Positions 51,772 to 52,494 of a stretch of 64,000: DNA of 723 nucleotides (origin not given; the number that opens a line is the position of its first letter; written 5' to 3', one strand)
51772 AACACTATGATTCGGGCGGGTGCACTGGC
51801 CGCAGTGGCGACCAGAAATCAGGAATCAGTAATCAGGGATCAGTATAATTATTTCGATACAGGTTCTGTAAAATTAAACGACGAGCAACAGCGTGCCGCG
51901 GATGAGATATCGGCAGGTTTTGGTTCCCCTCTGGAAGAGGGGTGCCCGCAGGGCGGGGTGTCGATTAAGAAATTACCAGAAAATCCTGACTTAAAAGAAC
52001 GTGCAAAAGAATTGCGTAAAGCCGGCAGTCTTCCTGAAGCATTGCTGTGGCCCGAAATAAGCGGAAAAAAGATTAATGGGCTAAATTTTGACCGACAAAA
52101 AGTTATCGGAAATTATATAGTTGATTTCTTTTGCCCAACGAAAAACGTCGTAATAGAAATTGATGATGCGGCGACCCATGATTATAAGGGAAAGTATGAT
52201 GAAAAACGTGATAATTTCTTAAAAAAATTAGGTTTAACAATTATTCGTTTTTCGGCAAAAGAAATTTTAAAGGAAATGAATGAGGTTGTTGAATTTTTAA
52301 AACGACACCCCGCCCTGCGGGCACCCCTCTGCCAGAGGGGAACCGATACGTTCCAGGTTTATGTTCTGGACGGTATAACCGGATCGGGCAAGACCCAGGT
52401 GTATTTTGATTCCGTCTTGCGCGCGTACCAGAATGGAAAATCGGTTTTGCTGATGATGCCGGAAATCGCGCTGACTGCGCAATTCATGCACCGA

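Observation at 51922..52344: Intact DUF559 endonuclease cassette with 42-bp terminal inverted repeats inserted in-frame in the essential helicase gene priA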

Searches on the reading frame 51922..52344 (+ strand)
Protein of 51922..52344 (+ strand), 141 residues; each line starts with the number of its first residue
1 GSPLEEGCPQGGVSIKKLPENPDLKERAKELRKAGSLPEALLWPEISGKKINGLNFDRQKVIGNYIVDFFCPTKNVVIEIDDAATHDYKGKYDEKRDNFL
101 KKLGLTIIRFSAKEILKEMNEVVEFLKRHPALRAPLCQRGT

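Call 4: search_protein_families(library=pfam, proteins=[window:51922-52344:+], max_evalue=0.01)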
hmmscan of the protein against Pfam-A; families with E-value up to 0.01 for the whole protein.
window:51922-52344:+ (141 aa): 2 families
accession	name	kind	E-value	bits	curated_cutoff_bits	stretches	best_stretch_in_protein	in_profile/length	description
PF04480.18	DUF559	-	2.4e-28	98.6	20.6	1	24-125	3-103/109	Protein of unknown function (DUF559)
PF18741.7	MTES_1575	-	0.0002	21.8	38.2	1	52-126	12-92/96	REase_MTES_1575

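Call 6: find_homologous_proteins(query=window:51922-52344:+, max_evalue=0.00001)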
Query window:51922-52344:+ (141 aa): 846 proteins with E <= 0.00001 among 866 candidates; the best 120 are listed.
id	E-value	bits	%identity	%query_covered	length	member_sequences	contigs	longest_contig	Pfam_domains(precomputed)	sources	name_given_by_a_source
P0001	3.2e-45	172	65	89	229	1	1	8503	PF04480.19,PF02547.21,PF18741.8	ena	-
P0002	5.0e-45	171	71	84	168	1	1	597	PF04480.19,PF02547.21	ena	-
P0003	1.4e-41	160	58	93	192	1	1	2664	PF04480.19,PF02547.21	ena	-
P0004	2.6e-41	159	58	94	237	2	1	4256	PF04480.19,PF02547.21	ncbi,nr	ncbi:MAG: DUF559 domain-containing protein, partial [Alphaproteobacteria bacterium]|nr:DUF559 domain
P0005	2.7e-41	159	63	89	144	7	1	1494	PF04480.19,PF18741.8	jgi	jgi:very-short-patch-repair endonuclease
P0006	3.5e-41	159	60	89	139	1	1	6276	PF04480.19,PF18741.8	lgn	-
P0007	4.3e-41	158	61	90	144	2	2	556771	PF04480.19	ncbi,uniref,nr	ncbi:endonuclease domain-containing protein [Balneatrix alpica]|uniref:Endonuclease domain-containin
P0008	4.6e-41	158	61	90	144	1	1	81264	PF04480.19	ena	-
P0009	9.3e-41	157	62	87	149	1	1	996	PF04480.19,PF18741.8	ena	-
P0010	1.9e-40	156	62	87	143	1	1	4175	PF04480.19,PF18741.8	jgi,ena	-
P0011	3.9e-40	155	59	90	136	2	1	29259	PF04480.19,PF18741.8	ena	-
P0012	4.1e-40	155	53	95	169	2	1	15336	PF04480.19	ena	-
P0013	7.0e-40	154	60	90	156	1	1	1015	PF04480.19,PF18741.8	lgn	-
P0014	8.2e-40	154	57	86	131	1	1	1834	PF04480.19,PF18741.8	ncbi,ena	-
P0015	1.2e-39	154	61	90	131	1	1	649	PF04480.19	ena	-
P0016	1.5e-39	153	60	88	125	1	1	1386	PF04480.19,PF18741.8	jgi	jgi:very-short-patch-repair endonuclease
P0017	2.0e-39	153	57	91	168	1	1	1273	PF04480.19,PF18741.8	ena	-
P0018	3.5e-39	152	61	84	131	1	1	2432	PF04480.19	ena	-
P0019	4.2e-39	152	59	87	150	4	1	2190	PF04480.19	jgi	-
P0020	4.8e-39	152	61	87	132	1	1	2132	PF04480.19,PF18741.8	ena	-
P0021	6.1e-39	151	58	86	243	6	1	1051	PF04480.19,PF02547.21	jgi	jgi:very-short-patch-repair endonuclease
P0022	1.2e-38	150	62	80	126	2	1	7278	PF04480.19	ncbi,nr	ncbi:MAG: DUF559 domain-containing protein [Rickettsiales bacterium]|nr:DUF559 domain-containing pro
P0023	2.1e-38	150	60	83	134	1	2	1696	PF04480.19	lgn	-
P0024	2.2e-38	149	51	99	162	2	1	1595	PF04480.19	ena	-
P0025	2.8e-38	149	59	89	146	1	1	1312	PF04480.19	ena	-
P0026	2.9e-38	149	60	87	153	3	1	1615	PF04480.19,PF18741.8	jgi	jgi:very-short-patch-repair endonuclease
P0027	3.0e-38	149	55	89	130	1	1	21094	PF04480.19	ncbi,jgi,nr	ncbi:MAG: DUF559 domain-containing protein [Planctomycetota bacterium]|jgi:very-short-patch-repair e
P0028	3.7e-38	149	62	84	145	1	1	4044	PF04480.19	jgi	-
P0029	3.9e-38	149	56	89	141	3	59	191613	PF04480.19,PF18741.8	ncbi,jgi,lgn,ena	jgi:very-short-patch-repair endonuclease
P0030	5.0e-38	148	57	87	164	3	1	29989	PF04480.19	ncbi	-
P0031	5.4e-38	148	58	83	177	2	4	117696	PF04480.19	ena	-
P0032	9.4e-38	147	58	90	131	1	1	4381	PF04480.19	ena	-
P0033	1.4e-37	147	59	87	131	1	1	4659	PF04480.19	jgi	-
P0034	1.5e-37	147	59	87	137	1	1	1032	PF04480.19,PF18741.8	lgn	-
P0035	1.5e-37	147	60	83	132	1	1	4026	PF04480.19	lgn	-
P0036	1.9e-37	146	58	87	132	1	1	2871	PF04480.19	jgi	-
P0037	2.4e-37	146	56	87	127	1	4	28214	PF04480.19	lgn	-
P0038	2.6e-37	146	57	89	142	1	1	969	PF04480.19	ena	-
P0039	2.8e-37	146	59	87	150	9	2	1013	PF04480.19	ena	-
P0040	3.3e-37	146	55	78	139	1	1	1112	PF04480.19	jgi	-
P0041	3.5e-37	146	58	84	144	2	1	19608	PF04480.19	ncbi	-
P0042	3.5e-37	146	58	85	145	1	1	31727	PF04480.19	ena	-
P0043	4.1e-37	145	59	85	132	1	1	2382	PF04480.19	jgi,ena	-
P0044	4.1e-37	145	58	89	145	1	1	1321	PF04480.19,PF18741.8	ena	-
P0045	4.1e-37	145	58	84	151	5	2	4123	PF04480.19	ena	-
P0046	4.4e-37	145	59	89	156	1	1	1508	PF04480.19,PF18741.8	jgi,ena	jgi:very-short-patch-repair endonuclease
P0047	4.4e-37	145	56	87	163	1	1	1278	PF04480.19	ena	-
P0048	5.6e-37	145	56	89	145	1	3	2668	PF04480.19,PF18741.8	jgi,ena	-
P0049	5.7e-37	145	60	83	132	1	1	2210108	PF04480.19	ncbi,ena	-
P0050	6.8e-37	145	57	87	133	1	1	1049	PF04480.19,PF18741.8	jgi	-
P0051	7.3e-37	145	55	84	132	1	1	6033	PF04480.19,PF18741.8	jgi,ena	-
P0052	7.3e-37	145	61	83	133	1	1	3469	PF04480.19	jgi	jgi:very-short-patch-repair endonuclease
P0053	7.3e-37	145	58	84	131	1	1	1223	PF04480.19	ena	-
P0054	7.5e-37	145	55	88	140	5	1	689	PF04480.19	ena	-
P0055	8.7e-37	144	59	82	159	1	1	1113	PF04480.19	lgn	-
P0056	9.8e-37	144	57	89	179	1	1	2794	PF04480.19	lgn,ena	-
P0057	9.9e-37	144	57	89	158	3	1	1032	PF04480.19,PF18741.8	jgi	jgi:very-short-patch-repair endonuclease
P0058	1.1e-36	144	58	88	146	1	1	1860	PF04480.19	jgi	-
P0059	1.3e-36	144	62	82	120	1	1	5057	PF04480.19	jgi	jgi:very-short-patch-repair endonuclease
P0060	1.3e-36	144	62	82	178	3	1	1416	PF04480.19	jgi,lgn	jgi:very-short-patch-repair endonuclease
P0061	1.5e-36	144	58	82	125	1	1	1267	PF04480.19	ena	-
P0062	1.6e-36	144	59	84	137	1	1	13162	PF04480.19,PF18741.8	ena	-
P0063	1.8e-36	143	55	84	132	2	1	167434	PF04480.19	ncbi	-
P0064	1.9e-36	143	59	84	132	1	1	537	PF04480.19,PF18741.8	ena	-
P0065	2.0e-36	143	59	83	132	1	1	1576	PF04480.19,PF18741.8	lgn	-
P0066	2.0e-36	143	58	84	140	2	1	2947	PF04480.19,PF18741.8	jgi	jgi:very-short-patch-repair endonuclease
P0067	2.0e-36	143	56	88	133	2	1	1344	PF04480.19,PF18741.8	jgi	-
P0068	2.0e-36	143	59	82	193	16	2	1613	PF04480.19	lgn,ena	-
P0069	2.2e-36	143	60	83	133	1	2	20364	PF04480.19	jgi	jgi:very-short-patch-repair endonuclease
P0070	2.4e-36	143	60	84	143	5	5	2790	PF04480.19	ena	-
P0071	2.5e-36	143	59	84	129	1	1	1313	PF04480.19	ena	-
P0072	2.5e-36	143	56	84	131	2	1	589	PF04480.19,PF18741.8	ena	-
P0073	2.6e-36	143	62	82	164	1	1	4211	PF04480.19,PF18741.8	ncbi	-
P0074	2.7e-36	143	67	76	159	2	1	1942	PF04480.19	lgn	-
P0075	2.9e-36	143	57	87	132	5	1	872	PF04480.19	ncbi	-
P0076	2.9e-36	143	58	87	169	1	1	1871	PF04480.19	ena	-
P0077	3.0e-36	143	53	96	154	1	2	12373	PF04480.19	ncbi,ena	-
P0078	3.0e-36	143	57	86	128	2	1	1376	PF04480.19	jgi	jgi:very-short-patch-repair endonuclease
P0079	3.0e-36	143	55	88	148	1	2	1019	PF04480.19,PF18741.8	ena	-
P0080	3.1e-36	143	52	89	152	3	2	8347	PF04480.19,PF18741.8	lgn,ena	-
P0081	3.1e-36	143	59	83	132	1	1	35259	PF04480.19,PF18741.8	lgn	-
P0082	3.1e-36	143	58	84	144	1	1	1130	PF04480.19,PF18741.8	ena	-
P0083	3.2e-36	142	55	87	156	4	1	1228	PF04480.19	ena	-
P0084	3.3e-36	142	61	82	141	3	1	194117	PF04480.19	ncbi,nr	ncbi:endonuclease domain-containing protein [Desulfonatronum thiosulfatophilum]|nr:endonuclease doma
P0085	3.5e-36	142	55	86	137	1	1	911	PF04480.19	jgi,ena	-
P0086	3.8e-36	142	56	84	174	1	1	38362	PF04480.19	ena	-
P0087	4.3e-36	142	50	98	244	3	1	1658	PF04480.19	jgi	jgi:very-short-patch-repair endonuclease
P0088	4.3e-36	142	56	88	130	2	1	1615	PF04480.19,PF18741.8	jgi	-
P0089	5.5e-36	142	49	96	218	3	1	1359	PF04480.19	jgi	-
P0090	5.8e-36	142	58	84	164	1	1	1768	PF04480.19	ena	-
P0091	6.1e-36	142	55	84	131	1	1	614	PF04480.19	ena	-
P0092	6.1e-36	142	58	83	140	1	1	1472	PF04480.19,PF18741.8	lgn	-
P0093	6.6e-36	141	54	94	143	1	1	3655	PF04480.19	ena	-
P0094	7.1e-36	141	56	84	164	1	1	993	PF04480.19,PF18741.8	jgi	-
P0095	7.8e-36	141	58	82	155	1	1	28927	PF04480.19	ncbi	-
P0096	7.9e-36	141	57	87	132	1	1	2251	PF04480.19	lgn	-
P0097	8.1e-36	141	53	84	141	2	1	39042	PF04480.19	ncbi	-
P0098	8.5e-36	141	59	87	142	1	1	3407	PF04480.19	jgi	jgi:very-short-patch-repair endonuclease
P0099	8.7e-36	141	61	82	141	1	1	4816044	PF04480.19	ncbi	ncbi:endonuclease domain-containing protein [Desulfonatronum parangueonense]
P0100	8.9e-36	141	51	95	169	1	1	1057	PF04480.19,PF18741.8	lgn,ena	-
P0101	9.0e-36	141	59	87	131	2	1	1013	PF04480.19,PF18741.8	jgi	-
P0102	9.3e-36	141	65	78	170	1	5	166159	PF04480.19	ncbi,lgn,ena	-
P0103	9.9e-36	141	56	84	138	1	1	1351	PF04480.19,PF18741.8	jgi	jgi:very-short-patch-repair endonuclease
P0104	1.0e-35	141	58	84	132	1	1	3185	PF04480.19,PF18741.8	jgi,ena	-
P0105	1.0e-35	141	52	96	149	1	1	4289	PF04480.19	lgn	-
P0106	1.1e-35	141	57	85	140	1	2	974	PF04480.19,PF18741.8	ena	-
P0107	1.2e-35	141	57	85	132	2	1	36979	PF04480.19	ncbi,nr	ncbi:MAG: DUF559 domain-containing protein [Oscillospiraceae bacterium]|nr:DUF559 domain-containing 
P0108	1.2e-35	141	54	94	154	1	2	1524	PF04480.19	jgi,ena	-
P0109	1.3e-35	141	59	87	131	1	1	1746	PF04480.19,PF18741.8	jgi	jgi:very-short-patch-repair endonuclease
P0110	1.3e-35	141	59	84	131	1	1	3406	PF04480.19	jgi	-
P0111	1.3e-35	141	50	95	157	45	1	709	PF04480.19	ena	-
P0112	1.3e-35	140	58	84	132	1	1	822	PF04480.19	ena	-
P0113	1.3e-35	140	60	82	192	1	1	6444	PF04480.19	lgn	-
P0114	1.4e-35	140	63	79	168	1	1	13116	PF04480.19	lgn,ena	-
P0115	1.4e-35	140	59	87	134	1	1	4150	PF04480.19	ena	-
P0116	1.4e-35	140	58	80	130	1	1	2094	PF04480.19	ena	-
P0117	1.4e-35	140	58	84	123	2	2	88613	PF04480.19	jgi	-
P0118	1.5e-35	140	52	93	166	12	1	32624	PF04480.19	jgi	-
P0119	1.5e-35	140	58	84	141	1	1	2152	PF04480.19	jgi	jgi:very-short-patch-repair endonuclease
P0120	1.5e-35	140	63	73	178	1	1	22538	PF04480.19,PF18741.8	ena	-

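Call 13: find_encoding_contigs(protein=P0004, flank=3000, max_places=3)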
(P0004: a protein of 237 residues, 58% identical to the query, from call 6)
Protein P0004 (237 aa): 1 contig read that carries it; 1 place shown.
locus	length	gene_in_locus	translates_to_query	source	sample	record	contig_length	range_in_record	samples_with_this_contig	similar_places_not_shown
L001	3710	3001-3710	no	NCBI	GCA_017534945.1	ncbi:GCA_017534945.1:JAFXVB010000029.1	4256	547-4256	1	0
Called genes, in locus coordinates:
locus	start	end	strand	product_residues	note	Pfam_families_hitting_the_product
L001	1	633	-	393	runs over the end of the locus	PF03023:MurJ, PF01554:MatE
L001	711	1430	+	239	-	PF09976:TPR_21 (faint), PF13512:TPR_18, PF13428:TPR_14 (faint), PF13525:YfiO, PF13174:TPR_6 (faint), PF13432:TPR_16 (faint), PF14559:TPR_19 (faint)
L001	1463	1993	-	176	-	PF00383:dCMP_cyt_deam_1, PF14437:MafB19-deam, PF14439:Bd3614-deam (faint)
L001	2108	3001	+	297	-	PF00009:GTP_EFTU, PF00350:Dynamin_N (weak), PF01926:MMR_HSR1, PF02421:FeoB_N, PF03193:RsgA_GTPase (weak), PF04548:AIG1 (weak), PF10662:PduV-EutP, PF07650:KH_2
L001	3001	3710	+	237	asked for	PF02547:Queuosine_synth, PF04480:DUF559, PF02547:Queuosine_synth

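Call 14: find_encoding_contigs(protein=P0001, flank=3000, max_places=3)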
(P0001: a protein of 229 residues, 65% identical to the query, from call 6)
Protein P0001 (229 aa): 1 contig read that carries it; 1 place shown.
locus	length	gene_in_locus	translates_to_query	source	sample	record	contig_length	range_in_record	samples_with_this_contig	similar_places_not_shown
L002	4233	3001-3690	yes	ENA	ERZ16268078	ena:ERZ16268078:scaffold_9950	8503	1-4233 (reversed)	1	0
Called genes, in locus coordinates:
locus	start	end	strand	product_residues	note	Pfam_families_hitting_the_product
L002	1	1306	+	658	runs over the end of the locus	-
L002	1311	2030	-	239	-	PF22769:DCD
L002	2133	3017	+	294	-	PF00009:GTP_EFTU, PF00350:Dynamin_N (weak), PF01926:MMR_HSR1, PF02421:FeoB_N, PF03193:RsgA_GTPase (weak), PF04548:AIG1, PF10662:PduV-EutP, PF07650:KH_2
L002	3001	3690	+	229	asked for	PF02547:Queuosine_synth, PF04480:DUF559, PF18741:MTES_1575 (weak)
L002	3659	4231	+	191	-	?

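Call 15: find_encoding_contigs(protein=P0007, flank=3000, max_places=3)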
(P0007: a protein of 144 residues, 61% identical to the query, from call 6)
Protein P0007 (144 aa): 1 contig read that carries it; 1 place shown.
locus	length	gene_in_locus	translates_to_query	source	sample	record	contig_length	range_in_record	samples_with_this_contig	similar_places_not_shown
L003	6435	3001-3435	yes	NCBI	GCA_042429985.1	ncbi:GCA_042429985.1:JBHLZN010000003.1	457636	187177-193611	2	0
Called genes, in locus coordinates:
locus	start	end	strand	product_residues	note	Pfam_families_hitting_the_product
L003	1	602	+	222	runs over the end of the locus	PF01891:CbiM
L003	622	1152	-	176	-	PF00072:Response_reg, PF02954:HTH_8, PF13556:HTH_30 (weak)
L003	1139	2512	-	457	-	PF02518:HATPase_c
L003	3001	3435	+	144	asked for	PF04480:DUF559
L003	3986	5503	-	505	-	PF00171:Aldedh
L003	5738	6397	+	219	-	PF00072:Response_reg, PF08281:Sigma70_r4_2 (faint), PF00196:GerE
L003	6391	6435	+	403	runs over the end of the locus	PF08495:FIST, PF10442:FIST_C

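Call 30: find_related_loci(query=window:51922-52344:+, collection=genome_contigs, flank=3000)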
Query window:51922-52344:+ (141 aa) in genome_contigs; peptide patterns used: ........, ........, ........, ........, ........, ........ (x = any residue, [..] = any of these).
262 stretches matched a pattern; 11 encode a relative of the query (tblastn E <= 1e-3); 11 distinct loci.
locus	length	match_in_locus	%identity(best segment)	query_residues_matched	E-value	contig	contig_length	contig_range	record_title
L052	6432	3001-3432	63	2-141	1e-57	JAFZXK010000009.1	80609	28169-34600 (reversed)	MAG: Alphaproteobacteria bacterium isolate RGIG8185 Water_buffalos_Rumen-3__c698023, whole genome shotgun sequence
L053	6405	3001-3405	66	6-141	1e-57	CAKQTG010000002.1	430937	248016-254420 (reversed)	MAG: uncultured Alphaproteobacteria bacterium isolate REFINED_METABAT215_TOP10_CONTIGS_1500_ASSEMBLY_K77_MERGED__Hadza_M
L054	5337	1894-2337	60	2-141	2e-55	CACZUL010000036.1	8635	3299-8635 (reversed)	MAG: uncultured proteobacterium isolate RUG12956 genome assembly, contig: RUG12956_asm_36, whole genome shotgun sequence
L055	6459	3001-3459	59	2-141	3e-55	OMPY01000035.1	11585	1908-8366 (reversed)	uncultured proteobacterium isolate RUG774 genome assembly, contig: scaffold_4274, whole genome shotgun sequence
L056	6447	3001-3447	60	2-141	1e-54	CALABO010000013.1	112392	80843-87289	MAG TPA_asm: uncultured proteobacterium isolate SRR6425765_bin.2_CONCOCT_v1.1_MAG genome assembly, contig: ERZ1767560.5,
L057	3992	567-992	62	1-141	2e-54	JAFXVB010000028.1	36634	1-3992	MAG: Alphaproteobacteria bacterium isolate RGIG6772 Sheep_Rumen-3__c1033192, whole genome shotgun sequence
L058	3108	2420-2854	60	2-141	1e-53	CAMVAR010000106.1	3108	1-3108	MAG TPA_asm: uncultured proteobacterium isolate SRR8387716_bin.101_metaWRAP_v1.3_MAG genome assembly, contig: ERZ1420954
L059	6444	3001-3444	57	2-141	2e-51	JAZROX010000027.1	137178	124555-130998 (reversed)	MAG: Candidatus Enterousia sp. isolate T1900045382_YK20190072.MAGScoT_cleanbin_000029 SGB_6903_k141_1999282, whole genom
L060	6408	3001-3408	43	15-140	4e-31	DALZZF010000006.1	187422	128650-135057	MAG TPA_asm: Bergeyella sp. isolate CTOTU47890 NODE_6_length_187422_cov_5.373641, whole genome shotgun sequence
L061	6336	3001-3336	38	21-135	4e-22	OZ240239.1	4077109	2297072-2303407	MAG: Candidatus Latescibacterota bacterium isolate 9476a452-a56b-4094-aa10-7e41c1f40ab4 genome assembly, chromosome: 1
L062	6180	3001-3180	35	65-117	1e-5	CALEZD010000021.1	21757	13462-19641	MAG TPA_asm: uncultured Bacteroidetes bacterium isolate SRR6227243_bin.39_CONCOCT_v1.1_MAG genome assembly, contig: ERZ7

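Call 31: search_solved_structures(query=window:51922-52344:+, max_evalue=1, show_alignments=3)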
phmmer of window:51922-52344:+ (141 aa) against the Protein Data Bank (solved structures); distinct sequences matched with E-value up to 1: 2.
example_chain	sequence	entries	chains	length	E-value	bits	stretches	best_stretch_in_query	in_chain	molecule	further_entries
3hrl_A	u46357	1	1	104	8.3e-18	68.1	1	35-126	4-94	Endonuclease-Like Protein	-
5yry_A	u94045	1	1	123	0.85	13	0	10-52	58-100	5'-adenylylsulfate reductase 1, chloroplastic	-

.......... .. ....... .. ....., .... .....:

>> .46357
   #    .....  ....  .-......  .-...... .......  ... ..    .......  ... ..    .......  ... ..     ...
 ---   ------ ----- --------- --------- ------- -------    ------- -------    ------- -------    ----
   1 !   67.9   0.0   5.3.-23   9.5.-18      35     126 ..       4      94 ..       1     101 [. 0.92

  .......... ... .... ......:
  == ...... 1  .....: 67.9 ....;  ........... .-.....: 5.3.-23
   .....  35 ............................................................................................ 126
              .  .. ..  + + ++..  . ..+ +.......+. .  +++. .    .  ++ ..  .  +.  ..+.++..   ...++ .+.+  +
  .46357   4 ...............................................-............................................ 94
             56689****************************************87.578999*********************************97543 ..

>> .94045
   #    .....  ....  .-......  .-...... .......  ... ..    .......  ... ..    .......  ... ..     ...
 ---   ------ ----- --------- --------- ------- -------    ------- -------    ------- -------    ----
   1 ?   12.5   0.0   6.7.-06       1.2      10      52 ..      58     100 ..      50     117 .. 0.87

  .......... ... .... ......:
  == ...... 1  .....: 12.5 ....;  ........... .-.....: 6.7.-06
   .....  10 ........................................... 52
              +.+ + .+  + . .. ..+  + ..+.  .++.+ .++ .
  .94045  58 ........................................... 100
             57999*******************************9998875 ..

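Call 37: find_related_loci(query=A2, collection=metagenome_contigs, flank=2500)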
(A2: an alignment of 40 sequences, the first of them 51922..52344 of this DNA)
Query A2 (141 aa) in metagenome_contigs; peptide patterns used: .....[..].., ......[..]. (x = any residue, [..] = any of these).
600 stretches matched a pattern (row limit reached: there are more); 582 encode a relative of the query (tblastn E <= 1e-3); the best 80 are kept; 80 distinct loci.
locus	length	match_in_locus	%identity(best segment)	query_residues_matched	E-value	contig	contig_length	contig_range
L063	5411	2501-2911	59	1-132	2e-49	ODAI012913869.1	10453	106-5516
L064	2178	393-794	59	1-130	3e-49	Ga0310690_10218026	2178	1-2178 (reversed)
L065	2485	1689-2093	59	1-131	1e-48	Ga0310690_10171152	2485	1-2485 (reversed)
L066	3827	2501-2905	58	1-131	2e-48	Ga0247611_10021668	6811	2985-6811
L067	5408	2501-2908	58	1-132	5e-48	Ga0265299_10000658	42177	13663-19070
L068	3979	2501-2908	58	1-132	4e-47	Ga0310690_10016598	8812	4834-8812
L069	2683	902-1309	58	1-132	3e-47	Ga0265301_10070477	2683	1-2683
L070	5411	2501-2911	57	2-132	4e-46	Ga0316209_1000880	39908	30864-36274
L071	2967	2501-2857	60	16-135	2e-45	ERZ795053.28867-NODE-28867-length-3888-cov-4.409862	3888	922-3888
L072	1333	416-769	60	14-132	8e-47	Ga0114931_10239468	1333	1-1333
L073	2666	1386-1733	61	16-132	6e-44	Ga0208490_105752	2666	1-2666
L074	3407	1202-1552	63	18-135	4e-44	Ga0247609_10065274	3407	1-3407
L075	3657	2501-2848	60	16-132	2e-43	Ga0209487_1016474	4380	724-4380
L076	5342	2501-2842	61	18-132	6e-44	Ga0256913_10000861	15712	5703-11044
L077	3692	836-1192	55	18-136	2e-43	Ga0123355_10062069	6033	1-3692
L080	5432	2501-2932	49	2-140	1e-42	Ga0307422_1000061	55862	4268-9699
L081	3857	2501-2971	49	6-140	2e-42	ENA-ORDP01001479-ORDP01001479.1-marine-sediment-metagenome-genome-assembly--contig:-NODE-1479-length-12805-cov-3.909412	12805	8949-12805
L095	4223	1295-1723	49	2-137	1e-40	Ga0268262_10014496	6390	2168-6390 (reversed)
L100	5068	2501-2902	51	10-141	1e-40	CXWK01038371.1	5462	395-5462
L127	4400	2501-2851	53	18-135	2e-37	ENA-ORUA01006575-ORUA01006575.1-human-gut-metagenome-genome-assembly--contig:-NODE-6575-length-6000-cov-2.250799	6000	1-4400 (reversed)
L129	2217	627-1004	51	9-132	8e-38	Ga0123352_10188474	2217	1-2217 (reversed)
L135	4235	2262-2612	51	17-134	4e-37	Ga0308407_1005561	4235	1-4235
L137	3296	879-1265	49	1-127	7e-37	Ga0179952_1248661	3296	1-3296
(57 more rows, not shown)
